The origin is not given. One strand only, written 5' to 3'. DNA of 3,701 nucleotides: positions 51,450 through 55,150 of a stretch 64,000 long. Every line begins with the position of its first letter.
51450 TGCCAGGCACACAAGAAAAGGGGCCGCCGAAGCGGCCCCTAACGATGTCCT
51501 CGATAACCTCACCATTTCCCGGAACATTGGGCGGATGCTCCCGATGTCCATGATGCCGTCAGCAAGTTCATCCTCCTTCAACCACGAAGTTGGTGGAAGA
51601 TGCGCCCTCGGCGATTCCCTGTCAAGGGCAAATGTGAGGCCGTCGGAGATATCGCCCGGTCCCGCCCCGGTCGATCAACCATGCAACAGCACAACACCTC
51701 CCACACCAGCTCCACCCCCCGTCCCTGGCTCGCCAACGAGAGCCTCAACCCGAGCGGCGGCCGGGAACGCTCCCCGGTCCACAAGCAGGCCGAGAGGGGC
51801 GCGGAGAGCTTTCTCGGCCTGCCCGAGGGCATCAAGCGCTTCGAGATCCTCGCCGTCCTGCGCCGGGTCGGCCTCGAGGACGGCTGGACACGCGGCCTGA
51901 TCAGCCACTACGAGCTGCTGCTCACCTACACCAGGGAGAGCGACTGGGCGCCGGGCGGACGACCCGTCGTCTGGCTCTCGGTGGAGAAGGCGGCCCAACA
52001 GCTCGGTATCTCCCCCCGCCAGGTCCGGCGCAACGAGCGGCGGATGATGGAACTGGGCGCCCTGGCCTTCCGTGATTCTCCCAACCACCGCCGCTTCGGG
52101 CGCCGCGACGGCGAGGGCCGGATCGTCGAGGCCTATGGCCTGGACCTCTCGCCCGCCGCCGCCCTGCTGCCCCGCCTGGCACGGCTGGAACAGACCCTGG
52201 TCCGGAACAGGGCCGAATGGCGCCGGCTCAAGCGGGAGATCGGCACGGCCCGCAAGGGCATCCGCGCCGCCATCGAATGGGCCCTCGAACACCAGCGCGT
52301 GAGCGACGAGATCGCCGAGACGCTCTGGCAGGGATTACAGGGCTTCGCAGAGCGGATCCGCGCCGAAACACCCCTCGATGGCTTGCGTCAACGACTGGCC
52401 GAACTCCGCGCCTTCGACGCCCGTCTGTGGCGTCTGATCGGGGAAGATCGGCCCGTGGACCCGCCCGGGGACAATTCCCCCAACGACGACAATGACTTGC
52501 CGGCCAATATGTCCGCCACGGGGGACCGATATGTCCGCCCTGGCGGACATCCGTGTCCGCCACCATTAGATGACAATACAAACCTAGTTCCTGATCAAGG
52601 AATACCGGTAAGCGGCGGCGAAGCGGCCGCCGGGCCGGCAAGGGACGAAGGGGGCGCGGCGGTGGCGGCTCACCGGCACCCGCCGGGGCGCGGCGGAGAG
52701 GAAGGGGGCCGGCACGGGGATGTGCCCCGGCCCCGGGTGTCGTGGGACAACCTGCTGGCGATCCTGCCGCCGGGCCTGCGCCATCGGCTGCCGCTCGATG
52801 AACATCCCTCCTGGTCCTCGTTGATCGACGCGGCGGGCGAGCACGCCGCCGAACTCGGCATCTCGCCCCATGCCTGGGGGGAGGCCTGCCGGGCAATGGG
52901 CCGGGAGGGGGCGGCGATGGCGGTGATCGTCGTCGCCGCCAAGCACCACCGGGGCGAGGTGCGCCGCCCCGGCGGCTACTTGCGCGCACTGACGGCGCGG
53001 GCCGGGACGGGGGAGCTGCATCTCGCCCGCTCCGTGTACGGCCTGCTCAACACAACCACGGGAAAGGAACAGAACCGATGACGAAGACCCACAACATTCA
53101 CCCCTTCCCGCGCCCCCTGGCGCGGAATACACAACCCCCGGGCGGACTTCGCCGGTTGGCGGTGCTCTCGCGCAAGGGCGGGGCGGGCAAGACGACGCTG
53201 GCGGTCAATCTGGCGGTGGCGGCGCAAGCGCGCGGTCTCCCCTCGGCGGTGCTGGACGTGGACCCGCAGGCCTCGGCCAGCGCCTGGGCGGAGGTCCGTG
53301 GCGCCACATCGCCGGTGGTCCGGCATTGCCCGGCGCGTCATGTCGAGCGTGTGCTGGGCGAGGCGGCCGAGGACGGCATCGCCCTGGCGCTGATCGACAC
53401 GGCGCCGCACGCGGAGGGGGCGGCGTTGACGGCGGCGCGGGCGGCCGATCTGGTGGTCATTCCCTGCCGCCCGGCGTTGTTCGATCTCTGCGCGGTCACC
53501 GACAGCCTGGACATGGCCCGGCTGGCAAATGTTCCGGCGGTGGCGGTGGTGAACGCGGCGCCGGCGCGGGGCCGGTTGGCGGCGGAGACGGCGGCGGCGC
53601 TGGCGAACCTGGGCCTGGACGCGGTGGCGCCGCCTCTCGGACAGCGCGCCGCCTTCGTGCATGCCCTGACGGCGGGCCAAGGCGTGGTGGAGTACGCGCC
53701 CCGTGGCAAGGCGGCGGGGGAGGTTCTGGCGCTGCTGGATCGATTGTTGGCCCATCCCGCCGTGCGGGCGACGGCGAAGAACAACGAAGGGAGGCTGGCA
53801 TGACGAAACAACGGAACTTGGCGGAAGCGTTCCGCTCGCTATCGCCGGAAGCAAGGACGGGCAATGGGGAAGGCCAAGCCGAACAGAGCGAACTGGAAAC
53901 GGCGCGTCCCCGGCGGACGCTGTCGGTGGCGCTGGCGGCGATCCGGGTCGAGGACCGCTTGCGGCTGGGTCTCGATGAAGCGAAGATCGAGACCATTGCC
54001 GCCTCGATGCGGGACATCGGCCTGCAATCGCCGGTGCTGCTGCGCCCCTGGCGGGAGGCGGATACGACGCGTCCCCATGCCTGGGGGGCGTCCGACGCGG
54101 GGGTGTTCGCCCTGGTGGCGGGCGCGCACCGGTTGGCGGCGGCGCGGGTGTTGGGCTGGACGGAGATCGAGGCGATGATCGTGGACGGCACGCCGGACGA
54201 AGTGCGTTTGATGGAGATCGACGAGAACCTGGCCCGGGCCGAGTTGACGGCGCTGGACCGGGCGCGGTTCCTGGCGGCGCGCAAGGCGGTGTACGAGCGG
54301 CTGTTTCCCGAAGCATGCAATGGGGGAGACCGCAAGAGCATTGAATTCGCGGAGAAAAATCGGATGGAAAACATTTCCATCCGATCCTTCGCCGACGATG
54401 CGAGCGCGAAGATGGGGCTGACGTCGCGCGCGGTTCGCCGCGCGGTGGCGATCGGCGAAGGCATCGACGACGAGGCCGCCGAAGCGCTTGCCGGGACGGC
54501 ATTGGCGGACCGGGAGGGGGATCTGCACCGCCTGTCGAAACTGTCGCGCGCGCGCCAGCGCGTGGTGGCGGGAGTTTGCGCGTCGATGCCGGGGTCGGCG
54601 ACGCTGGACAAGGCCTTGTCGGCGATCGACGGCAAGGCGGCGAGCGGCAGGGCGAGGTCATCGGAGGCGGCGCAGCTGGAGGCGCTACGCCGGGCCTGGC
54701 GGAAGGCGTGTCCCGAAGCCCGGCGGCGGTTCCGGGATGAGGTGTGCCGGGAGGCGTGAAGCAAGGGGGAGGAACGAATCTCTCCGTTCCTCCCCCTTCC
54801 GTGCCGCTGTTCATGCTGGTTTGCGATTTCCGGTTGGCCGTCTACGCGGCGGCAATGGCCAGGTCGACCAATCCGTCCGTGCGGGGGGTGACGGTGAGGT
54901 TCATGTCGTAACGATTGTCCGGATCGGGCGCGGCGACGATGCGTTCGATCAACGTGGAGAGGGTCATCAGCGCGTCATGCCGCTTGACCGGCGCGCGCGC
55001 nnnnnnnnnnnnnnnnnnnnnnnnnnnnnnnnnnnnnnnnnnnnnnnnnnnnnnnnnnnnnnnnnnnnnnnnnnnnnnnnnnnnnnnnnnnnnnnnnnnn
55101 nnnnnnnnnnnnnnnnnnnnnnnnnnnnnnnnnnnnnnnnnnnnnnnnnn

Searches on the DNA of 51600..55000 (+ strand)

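Call 53: search_dna_similar(query=window:51600-55000:+, collection=plasmids, mode=near, max_rows=8)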
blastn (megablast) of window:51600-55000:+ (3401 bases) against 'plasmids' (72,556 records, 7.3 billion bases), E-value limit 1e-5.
No match.
